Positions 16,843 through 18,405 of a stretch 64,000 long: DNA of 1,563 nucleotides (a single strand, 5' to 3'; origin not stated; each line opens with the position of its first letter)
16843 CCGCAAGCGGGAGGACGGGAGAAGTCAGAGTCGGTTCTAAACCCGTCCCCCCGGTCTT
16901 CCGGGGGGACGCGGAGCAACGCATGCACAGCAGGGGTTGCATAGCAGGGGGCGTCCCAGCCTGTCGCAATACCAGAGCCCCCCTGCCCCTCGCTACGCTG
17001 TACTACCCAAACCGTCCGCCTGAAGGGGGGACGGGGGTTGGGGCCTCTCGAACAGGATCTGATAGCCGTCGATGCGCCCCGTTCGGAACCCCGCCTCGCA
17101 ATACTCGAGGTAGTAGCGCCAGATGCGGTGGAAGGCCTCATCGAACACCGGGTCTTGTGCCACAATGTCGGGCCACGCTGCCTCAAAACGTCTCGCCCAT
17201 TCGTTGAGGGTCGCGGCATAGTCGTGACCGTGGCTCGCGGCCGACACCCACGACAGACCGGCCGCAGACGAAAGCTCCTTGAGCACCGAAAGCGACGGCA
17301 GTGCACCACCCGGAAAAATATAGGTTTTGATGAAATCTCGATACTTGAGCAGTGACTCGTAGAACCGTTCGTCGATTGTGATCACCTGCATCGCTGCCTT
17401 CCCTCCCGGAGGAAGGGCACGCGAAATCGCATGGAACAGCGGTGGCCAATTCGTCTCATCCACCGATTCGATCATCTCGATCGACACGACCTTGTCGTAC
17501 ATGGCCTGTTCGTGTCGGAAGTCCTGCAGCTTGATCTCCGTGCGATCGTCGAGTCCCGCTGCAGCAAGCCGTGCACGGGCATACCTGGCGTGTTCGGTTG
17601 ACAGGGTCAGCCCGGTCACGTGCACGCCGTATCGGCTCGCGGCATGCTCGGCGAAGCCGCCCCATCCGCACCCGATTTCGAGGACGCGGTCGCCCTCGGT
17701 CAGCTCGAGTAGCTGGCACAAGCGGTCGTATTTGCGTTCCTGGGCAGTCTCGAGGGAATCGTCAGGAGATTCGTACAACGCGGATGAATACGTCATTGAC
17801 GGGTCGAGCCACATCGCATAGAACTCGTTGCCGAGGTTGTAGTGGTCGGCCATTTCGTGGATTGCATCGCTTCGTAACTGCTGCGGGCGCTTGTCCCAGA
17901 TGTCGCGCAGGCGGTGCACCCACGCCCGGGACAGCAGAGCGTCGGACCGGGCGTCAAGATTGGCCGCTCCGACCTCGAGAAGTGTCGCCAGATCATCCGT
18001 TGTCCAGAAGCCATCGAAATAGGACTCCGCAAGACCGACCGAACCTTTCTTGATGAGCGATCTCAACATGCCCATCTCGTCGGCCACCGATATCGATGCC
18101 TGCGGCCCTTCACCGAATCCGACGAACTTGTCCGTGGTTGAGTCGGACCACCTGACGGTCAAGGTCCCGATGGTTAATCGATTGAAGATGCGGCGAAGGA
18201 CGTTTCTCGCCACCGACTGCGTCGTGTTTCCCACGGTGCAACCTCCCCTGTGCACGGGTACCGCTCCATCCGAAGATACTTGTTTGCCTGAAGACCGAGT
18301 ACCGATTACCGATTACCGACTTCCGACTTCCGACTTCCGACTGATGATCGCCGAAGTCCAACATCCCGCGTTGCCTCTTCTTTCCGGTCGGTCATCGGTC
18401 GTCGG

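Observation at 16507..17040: Mosaic GC-rich hairpin-rich REP/MITE-like element family, tandemly duplicated, in both orientations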

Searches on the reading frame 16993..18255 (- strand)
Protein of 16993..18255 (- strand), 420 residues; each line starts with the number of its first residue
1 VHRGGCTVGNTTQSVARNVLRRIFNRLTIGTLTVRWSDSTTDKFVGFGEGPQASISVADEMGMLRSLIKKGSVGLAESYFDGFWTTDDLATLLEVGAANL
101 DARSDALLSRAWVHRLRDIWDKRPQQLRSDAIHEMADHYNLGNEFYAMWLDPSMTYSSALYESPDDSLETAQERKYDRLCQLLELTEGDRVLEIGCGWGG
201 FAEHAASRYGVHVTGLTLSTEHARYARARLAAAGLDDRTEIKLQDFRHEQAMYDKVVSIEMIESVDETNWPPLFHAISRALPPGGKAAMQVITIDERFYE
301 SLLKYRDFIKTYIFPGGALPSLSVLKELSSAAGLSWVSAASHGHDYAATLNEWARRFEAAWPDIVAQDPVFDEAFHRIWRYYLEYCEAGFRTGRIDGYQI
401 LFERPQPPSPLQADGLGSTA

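Call 14: search_protein_families(library=pfam, proteins=[window:16993-18255:-])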
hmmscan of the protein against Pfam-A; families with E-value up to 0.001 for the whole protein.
window:16993-18255:- (420 aa): 6 families
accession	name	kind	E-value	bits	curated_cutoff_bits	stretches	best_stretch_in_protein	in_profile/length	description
PF02353.26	CMAS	-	3.8e-83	279.4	27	1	131-400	6-273/273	Mycolic acid cyclopropane synthetase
PF13649.12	Methyltransf_25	-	9.7e-15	55.5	27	1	191-285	1-97/97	Methyltransferase domain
PF13489.12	Methyltransf_23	-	1.5e-13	51.2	27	1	174-335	7-160/164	Methyltransferase domain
PF08241.18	Methyltransf_11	-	2.2e-11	44.7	21.2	1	192-288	1-94/95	Methyltransferase domain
PF08242.18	Methyltransf_12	-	1.6e-10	42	30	1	192-286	1-97/98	Methyltransferase domain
PF13847.12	Methyltransf_31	-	2.1e-07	31.2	27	1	186-298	2-118/145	Methyltransferase domain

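Call 77: find_homologous_proteins(query=window:16993-18162:-, max_evalue=1e-80)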
Query window:16993-18162:- (389 aa): 5205 proteins with E <= 1e-80 among 8000 candidates; the best 120 are listed.
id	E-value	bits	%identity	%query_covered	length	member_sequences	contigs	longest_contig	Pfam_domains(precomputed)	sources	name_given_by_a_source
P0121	2.4e-264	894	100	100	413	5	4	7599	PF13847.13,PF13489.13,PF02353.27,PF13649.13,PF08241.19,PF08242.19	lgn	-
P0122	1.6e-233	793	89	98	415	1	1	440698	PF13847.13,PF13489.13,PF02353.27,PF13649.13,PF08241.19,PF08242.19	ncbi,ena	-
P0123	2.1e-214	730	83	96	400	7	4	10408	PF13847.13,PF13489.13,PF02353.27,PF13649.13,PF08241.19,PF08242.19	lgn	-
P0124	3.8e-209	713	89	89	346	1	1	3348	PF13847.13,PF13489.13,PF02353.27,PF13649.13,PF08241.19,PF08242.19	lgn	-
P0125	2.4e-182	624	72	97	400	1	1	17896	PF13847.13,PF13489.13,PF02353.27,PF13649.13,PF08241.19,PF08242.19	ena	-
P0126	4.1e-180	617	71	97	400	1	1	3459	PF13847.13,PF13489.13,PF02353.27,PF13649.13,PF08241.19,PF08242.19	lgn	-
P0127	7.2e-179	613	71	97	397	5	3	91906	PF13847.13,PF13489.13,PF02353.27,PF13649.13,PF08241.19,PF08242.19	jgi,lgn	jgi:cyclopropane-fatty-acyl-phospholipid synthase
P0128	1.2e-177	609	70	97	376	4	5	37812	PF13847.13,PF13489.13,PF02353.27,PF13649.13,PF08241.19,PF08242.19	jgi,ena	-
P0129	3.1e-172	591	68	96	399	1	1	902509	PF13847.13,PF13489.13,PF02353.27,PF13649.13,PF01728.26,PF08241.19,PF08242.19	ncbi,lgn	ncbi:MAG: cyclopropane-fatty-acyl-phospholipid synthase family protein [Acidimicrobiia bacterium]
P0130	1.5e-163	563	68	96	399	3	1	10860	PF13847.13,PF13489.13,PF02353.27,PF13649.13,PF01728.26,PF08241.19,PF08242.19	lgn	-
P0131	1.8e-162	559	67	97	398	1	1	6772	PF13847.13,PF13489.13,PF02353.27,PF13649.13,PF08241.19,PF08242.19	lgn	-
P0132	1.8e-162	559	67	96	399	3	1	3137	PF13847.13,PF13489.13,PF02353.27,PF13649.13,PF08241.19,PF08242.19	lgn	-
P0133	5.2e-161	554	67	96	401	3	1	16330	PF13847.13,PF13489.13,PF02353.27,PF13649.13,PF08241.19,PF08242.19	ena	-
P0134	5.1e-159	548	69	91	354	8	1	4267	PF13847.13,PF13489.13,PF02353.27,PF13649.13,PF08241.19,PF08242.19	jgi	jgi:cyclopropane-fatty-acyl-phospholipid synthase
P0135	1.0e-158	547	65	97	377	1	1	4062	PF13847.13,PF13489.13,PF02353.27,PF13649.13,PF08241.19,PF08242.19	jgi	jgi:cyclopropane-fatty-acyl-phospholipid synthase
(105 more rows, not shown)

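Call 78: find_encoding_contigs(protein=P0122, flank=10000, max_places=1)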
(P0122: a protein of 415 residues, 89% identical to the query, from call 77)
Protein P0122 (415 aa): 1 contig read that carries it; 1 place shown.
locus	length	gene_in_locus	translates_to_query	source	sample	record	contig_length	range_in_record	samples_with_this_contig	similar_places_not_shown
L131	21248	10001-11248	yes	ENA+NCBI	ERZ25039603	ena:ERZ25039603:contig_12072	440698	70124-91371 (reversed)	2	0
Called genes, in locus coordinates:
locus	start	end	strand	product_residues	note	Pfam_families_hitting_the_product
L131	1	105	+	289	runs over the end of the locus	PF00977:His_biosynth, PF03060:NMO (faint)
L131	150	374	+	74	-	-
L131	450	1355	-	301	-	PF00892:EamA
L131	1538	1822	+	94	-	-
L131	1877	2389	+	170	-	-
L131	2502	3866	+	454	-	PF01979:Amidohydro_1, PF07969:Amidohydro_3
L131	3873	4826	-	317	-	PF02653:BPD_transp_2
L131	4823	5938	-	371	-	PF02653:BPD_transp_2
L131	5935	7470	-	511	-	PF00005:ABC_tran, PF13304:AAA_21 (faint), PF00005:ABC_tran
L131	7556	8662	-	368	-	PF02608:Bmp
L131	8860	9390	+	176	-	PF09534:Trp_oprn_chp (weak)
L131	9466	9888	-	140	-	PF04075:F420H2_quin_red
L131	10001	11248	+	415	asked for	PF02353:CMAS, PF13489:Methyltransf_23, PF13847:Methyltransf_31 (weak), PF08241:Methyltransf_11, PF08242:Methyltransf_12, PF13649:Methyltransf_25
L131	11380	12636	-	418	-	PF01071:GARS_A (weak), PF13535:ATP-grasp_4, PF18603:LAL_C2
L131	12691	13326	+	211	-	PF01106:NifU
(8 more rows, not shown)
